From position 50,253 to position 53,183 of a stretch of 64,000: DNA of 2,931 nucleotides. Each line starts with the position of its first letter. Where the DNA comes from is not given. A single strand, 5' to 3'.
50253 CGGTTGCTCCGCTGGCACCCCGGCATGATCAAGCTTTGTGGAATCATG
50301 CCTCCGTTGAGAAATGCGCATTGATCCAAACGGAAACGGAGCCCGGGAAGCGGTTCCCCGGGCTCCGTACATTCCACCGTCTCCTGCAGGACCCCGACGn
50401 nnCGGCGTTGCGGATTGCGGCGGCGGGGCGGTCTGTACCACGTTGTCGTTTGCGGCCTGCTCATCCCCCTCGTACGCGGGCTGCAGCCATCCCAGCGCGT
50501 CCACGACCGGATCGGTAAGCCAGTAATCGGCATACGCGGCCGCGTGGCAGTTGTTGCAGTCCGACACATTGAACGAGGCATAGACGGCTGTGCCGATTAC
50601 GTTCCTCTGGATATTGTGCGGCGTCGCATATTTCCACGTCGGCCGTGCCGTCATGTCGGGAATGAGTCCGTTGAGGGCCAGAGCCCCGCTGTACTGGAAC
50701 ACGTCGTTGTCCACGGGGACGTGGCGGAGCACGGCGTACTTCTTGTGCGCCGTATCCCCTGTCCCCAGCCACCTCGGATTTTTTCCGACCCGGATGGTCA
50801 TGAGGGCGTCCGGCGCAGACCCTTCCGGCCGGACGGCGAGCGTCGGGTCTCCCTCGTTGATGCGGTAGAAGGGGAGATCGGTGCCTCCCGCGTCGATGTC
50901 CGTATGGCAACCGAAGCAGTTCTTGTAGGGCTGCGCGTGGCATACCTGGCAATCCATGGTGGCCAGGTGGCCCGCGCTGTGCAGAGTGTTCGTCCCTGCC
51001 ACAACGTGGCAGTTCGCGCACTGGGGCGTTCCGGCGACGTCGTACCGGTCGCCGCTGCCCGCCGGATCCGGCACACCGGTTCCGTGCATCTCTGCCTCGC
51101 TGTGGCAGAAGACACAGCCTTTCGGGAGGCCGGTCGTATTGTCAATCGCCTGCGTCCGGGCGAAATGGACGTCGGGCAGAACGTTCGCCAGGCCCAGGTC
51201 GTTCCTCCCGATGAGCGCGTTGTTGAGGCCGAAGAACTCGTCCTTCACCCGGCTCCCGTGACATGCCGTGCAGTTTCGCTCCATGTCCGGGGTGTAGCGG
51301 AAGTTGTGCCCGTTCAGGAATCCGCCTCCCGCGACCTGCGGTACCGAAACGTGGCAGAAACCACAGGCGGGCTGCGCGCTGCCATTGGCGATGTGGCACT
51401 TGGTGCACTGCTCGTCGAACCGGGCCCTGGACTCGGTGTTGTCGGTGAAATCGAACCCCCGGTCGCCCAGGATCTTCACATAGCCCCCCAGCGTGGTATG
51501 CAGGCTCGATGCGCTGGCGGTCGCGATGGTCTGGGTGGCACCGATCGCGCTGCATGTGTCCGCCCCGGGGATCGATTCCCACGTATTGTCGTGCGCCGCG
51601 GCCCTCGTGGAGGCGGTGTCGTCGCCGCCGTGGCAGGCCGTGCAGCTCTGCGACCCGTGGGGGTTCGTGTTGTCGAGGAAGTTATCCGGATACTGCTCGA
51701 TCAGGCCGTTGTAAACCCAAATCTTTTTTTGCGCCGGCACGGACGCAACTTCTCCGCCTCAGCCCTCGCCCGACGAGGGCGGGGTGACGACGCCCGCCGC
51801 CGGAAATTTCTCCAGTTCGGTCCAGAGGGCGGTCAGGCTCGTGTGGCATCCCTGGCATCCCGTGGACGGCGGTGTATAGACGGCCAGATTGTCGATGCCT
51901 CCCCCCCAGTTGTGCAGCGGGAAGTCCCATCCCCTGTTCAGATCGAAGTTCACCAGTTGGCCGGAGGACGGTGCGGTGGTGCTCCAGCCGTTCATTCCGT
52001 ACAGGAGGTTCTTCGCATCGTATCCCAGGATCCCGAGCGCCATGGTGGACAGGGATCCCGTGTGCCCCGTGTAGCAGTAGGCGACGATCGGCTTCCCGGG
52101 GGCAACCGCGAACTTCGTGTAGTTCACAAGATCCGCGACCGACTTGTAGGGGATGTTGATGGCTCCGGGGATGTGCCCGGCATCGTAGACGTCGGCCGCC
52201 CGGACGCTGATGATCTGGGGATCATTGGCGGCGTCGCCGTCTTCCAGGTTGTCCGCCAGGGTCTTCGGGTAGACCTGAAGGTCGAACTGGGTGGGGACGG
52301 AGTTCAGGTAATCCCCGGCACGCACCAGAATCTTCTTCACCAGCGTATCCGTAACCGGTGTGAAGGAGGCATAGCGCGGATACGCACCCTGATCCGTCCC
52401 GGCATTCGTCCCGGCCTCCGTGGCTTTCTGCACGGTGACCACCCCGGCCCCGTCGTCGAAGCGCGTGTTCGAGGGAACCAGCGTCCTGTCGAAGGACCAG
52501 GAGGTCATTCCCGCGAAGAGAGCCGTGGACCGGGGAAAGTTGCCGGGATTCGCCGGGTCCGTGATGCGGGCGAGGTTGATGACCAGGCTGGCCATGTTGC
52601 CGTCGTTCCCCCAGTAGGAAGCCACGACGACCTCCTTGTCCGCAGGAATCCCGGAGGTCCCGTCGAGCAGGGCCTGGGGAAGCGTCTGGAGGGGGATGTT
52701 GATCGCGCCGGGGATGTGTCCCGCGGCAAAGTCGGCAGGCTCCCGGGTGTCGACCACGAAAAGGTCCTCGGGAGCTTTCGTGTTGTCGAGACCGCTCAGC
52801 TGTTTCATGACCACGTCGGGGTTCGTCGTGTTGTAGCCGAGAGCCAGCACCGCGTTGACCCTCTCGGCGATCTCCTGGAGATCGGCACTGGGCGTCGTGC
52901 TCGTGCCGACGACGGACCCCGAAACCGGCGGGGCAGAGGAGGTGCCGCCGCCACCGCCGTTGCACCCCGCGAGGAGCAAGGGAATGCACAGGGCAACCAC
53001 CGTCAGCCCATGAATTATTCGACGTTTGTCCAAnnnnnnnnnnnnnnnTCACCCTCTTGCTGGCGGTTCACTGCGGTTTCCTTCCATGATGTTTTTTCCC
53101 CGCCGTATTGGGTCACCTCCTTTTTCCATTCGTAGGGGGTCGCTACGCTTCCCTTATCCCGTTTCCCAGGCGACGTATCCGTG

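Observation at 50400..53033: Rhodanese-domain lipoprotein ending in CQGCH is separated from a signal-less 9-heme cytochrome only by an in-frame TGA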

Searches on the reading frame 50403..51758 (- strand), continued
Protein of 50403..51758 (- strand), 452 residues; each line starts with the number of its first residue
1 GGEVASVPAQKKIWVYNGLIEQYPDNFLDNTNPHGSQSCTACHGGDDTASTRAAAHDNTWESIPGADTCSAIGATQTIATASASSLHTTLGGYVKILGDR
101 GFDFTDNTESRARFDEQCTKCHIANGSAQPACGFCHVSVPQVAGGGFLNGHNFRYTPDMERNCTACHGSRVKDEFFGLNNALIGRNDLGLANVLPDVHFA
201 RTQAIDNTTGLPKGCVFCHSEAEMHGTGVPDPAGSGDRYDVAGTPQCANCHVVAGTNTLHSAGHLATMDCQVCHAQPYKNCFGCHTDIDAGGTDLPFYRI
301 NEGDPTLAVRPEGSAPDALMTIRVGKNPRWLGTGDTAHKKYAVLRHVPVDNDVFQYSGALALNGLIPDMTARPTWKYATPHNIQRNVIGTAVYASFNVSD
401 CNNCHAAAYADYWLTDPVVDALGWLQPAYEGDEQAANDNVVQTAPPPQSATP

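Call 90: search_protein_families(library=ncbifam, proteins=[L011:133-1128:+, L011:1128-3038:+, L019:1378-2682:+, L019:727-1362:+, L019:7669-8076:-, L019:84-803:+, L002:2260-2631:+, L002:7452-7922:-, L002:1063-2193:+, L006:4440-5351:+], max_evalue=0.00001)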
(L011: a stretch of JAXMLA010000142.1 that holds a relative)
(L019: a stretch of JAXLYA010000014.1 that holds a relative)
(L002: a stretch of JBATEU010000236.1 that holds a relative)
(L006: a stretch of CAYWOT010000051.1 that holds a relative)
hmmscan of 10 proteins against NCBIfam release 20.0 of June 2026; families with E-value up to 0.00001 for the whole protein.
L011:133-1128:+ (332 aa): 4 families
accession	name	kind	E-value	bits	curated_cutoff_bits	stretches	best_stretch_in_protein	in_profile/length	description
TIGR00474.1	selA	equivalog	8.3e-135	450.1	267.9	1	1-312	143-454/455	L-seryl-tRNA(Sec) selenium transferase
TIGR01437.1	selA_rel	subfamily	1.6e-15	56.9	385.3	1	24-199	105-264/363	DgaE family pyridoxal phosphate-dependent ammonia lyase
NF047797.1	glminPNH3LysDgaE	equivalog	3.4e-14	52.6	600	1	22-215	105-281/367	D-glucosaminate-6-phosphate ammonia lyase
TIGR03576.1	pyridox_MJ0158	hypoth_equivalog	3e-08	33.2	304.45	1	131-192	189-250/346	TIGR03576 family pyridoxal phosphate-dependent enzyme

L011:1128-3038:+ (637 aa): 30 families (the best 25 are shown)
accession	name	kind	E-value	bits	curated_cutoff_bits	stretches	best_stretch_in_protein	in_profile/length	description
TIGR00475.1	selB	equivalog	1.7e-111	373.7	242.25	1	8-629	2-578/581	selenocysteine-specific translation elongation factor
NF000766.0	PRK00049.1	subfamily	2.4e-46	158.3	449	1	9-357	15-392/396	elongation factor Tu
NF009373.0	PRK12736.1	subfamily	5.6e-46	157.1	452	1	9-356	15-389/394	elongation factor Tu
NF009372.0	PRK12735.1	subfamily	7.1e-44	150.2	479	1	9-356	15-391/396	elongation factor Tu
TIGR00485.1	EF-Tu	equivalog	3.8e-42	144.4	522.4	1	9-356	15-389/394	elongation factor Tu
NF008969.0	PRK12317.1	subfamily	1.1e-41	142.8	502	1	32-311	61-355/426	elongation factor 1-alpha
NF003077.0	PRK04000.1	equivalog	1.3e-39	136.5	315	2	59-247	87-295/412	translation initiation factor IF-2 subunit gamma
TIGR03680.1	eif2g_arch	equivalog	3.7e-39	135.1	514.5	2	59-221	83-253/407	translation initiation factor IF-2 subunit gamma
TIGR00483.1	EF-1_alpha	equivalog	3.7e-30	104.7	540.1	1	32-265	61-310/427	translation elongation factor EF-1 subunit alpha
TIGR02034.1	CysN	subfamily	2.7e-26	92.6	336.1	1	32-309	56-341/406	sulfate adenylyltransferase, large subunit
NF004035.0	PRK05506.1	subfamily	7.4e-26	90.6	715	1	31-308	79-364/632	bifunctional sulfate adenylyltransferase subunit 1/adenylylsulfate kinase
NF003478.0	PRK05124.1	equivalog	5e-23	81.4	590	1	32-308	83-367/475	sulfate adenylyltransferase subunit CysN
TIGR00487.1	IF-2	equivalog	1.5e-20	73.5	424.4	1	5-253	86-329/587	translation initiation factor IF-2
NF003078.0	PRK04004.1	equivalog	1.4e-16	60.3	468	1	6-123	11-141/598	translation initiation factor IF-2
TIGR01393.1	lepA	equivalog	3.8e-15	55.3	533.9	1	13-238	10-245/595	translation elongation factor 4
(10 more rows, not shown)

L019:1378-2682:+ (435 aa): 0 families

L019:727-1362:+ (212 aa): 2 families
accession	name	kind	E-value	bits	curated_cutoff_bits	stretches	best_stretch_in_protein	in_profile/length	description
NF033796.1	selen_YedE_FdhT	exception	1.2e-08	34.6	350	1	110-204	66-155/387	selenium metabolism membrane protein YedE/FdhT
NF052577.1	ThSTportTsuASprch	equivalog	1.8e-07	30.8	400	1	118-207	243-327/330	thiosulfate transporter TsuA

L019:7669-8076:- (136 aa): 1 family
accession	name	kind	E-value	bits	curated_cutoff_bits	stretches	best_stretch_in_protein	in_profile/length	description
TIGR03527.1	selenium_YedF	equivalog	2.7e-32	112.2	110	1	20-136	78-194/194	sulfurtransferase-like selenium metabolism protein YedF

L019:84-803:+ (240 aa): 4 families
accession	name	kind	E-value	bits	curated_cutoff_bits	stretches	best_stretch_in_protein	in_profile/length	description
NF011582.1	PRK15006.1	equivalog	1.9e-28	99.7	204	1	10-215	45-246/248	thiosulfate reductase cytochrome B subunit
TIGR02125.1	CytB-hydogenase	equivalog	7e-19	68.2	121.5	1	22-216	1-209/212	Ni/Fe-hydrogenase, b-type cytochrome subunit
TIGR01583.1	formate-DH-gamm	equivalog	1.4e-09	38.2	115.85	1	23-220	4-190/204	formate dehydrogenase subunit gamma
NF007551.0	PRK10171.1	equivalog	9.2e-06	25.5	442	0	177-216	182-223/235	Ni/Fe-hydrogenase b-type cytochrome subunit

L002:2260-2631:+ (124 aa): 0 families

L002:7452-7922:- (157 aa): 0 families

L002:1063-2193:+ (377 aa): 8 families
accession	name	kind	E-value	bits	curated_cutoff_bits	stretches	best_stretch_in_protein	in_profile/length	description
NF038018.1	qmoC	equivalog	1.9e-55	188.8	300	1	10-355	6-357/360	quinone-interacting membrane-bound oxidoreductase complex subunit QmoC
TIGR03290.1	CoB_CoM_SS_C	equivalog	5e-13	49.3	160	1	22-93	2-73/144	CoB--CoM heterodisulfide reductase subunit C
NF041779.1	hetero_SS_HdrC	equivalog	1.7e-09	37.5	350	1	21-88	30-96/198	ferredoxin:CoB-CoM heterodisulfide reductase subunit HdrC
NF041890.1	hdrC_Methbact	equivalog_domain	2.7e-09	36.9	270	1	19-87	26-93/192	ferredoxin:CoB-CoM heterodisulfide reductase subunit HdrC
NF011607.0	PRK15033.1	subfamily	2.1e-07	30.2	524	1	264-360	282-375/389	tricarballylate utilization 4Fe-4S protein TcuB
NF009226.0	PRK12576.1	equivalog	5.6e-07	29.2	344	0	66-94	208-236/317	succinate dehydrogenase/fumarate reductase iron-sulfur subunit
TIGR01971.1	NuoI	subfamily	5.9e-06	25.9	113.05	0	66-82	81-97/121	NADH-quinone oxidoreductase, chain I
NF004616.0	PRK05950.1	subfamily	8.6e-06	25.1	228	0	64-95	202-233/238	succinate dehydrogenase iron-sulfur subunit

L006:4440-5351:+ (304 aa): 0 families

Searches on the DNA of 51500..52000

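Call 8: search_rna_families(source=window, start=51500, end=52000, threshold=evalue, max_evalue=10)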
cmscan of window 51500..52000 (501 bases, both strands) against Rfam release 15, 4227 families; matches with E-value up to 10: 3.
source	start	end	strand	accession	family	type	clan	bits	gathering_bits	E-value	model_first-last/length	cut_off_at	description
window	51743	51790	+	RF03301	mir-3154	Gene; miRNA;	-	18.9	64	0.66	1-86/86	no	mir-3154 microRNA precursor family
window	51684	51747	+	RF02465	Ms_AS-5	Gene; sRNA;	-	13.7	46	8.1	1-45/45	no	Mycobacterium sRNA Ms_AS-5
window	51712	51728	-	RF02129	GNAS-AS1_3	Gene; lncRNA;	-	11.2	42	6.9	1-38/38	no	GNAS antisense RNA 1 conserved region 3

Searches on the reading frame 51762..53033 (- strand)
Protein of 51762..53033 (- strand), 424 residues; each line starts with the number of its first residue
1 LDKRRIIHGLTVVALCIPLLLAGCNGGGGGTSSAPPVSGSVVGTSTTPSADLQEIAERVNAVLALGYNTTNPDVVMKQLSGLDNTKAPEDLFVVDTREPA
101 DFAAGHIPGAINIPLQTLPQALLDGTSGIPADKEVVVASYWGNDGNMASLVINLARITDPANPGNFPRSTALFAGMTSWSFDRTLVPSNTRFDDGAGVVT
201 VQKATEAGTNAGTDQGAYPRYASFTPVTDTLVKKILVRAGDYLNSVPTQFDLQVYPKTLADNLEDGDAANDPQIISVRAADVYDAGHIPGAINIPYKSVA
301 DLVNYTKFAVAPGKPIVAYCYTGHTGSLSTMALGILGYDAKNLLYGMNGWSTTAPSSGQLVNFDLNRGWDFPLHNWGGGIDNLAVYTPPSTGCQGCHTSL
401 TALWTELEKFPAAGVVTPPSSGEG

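Call 6: search_protein_families(library=pfam, proteins=[window:51762-53033:-], max_evalue=0.01)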
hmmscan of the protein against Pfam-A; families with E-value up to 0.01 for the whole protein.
window:51762-53033:- (424 aa): 1 family
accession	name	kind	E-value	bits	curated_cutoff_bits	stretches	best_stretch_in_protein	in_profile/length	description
PF00581.25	Rhodanese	-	9.8e-26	90.6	22.2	2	257-351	3-100/102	Rhodanese-like domain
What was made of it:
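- On Rhodanese homology domain (PF00581): PF00581 scores 90.6 bits against a cutoff of 22.2, in two stretches (call 6).
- Checked: Pfam finds two rhodanese stretches (PF00581, E = 9.8e-26, call 6).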

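Call 40: list_cluster_members(proteins=[P0121, window:51762-53033:-])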
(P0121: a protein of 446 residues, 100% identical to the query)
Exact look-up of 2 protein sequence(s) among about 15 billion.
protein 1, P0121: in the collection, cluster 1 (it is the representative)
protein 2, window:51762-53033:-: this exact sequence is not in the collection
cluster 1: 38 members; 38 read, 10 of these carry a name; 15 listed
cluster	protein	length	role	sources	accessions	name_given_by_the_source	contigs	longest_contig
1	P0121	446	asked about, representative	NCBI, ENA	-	-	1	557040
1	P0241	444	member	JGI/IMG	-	hypothetical protein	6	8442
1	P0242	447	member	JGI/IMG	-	hypothetical protein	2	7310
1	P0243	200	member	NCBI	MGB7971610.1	MAG: hypothetical protein WCF31_06530, partial [Candidatus Deferrimicrobiaceae bacterium]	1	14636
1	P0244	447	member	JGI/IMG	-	hypothetical protein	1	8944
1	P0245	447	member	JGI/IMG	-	hypothetical protein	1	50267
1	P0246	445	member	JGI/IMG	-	hypothetical protein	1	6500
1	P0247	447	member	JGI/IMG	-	hypothetical protein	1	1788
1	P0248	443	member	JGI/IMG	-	thiosulfate/3-mercaptopyruvate sulfurtransferase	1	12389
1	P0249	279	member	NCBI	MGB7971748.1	MAG: cytochrome c3 family protein, partial [Candidatus Deferrimicrobiaceae bacterium]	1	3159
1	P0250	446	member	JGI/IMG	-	hypothetical protein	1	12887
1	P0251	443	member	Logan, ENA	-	-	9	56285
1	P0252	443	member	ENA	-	-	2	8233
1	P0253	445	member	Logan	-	-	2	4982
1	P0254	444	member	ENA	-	-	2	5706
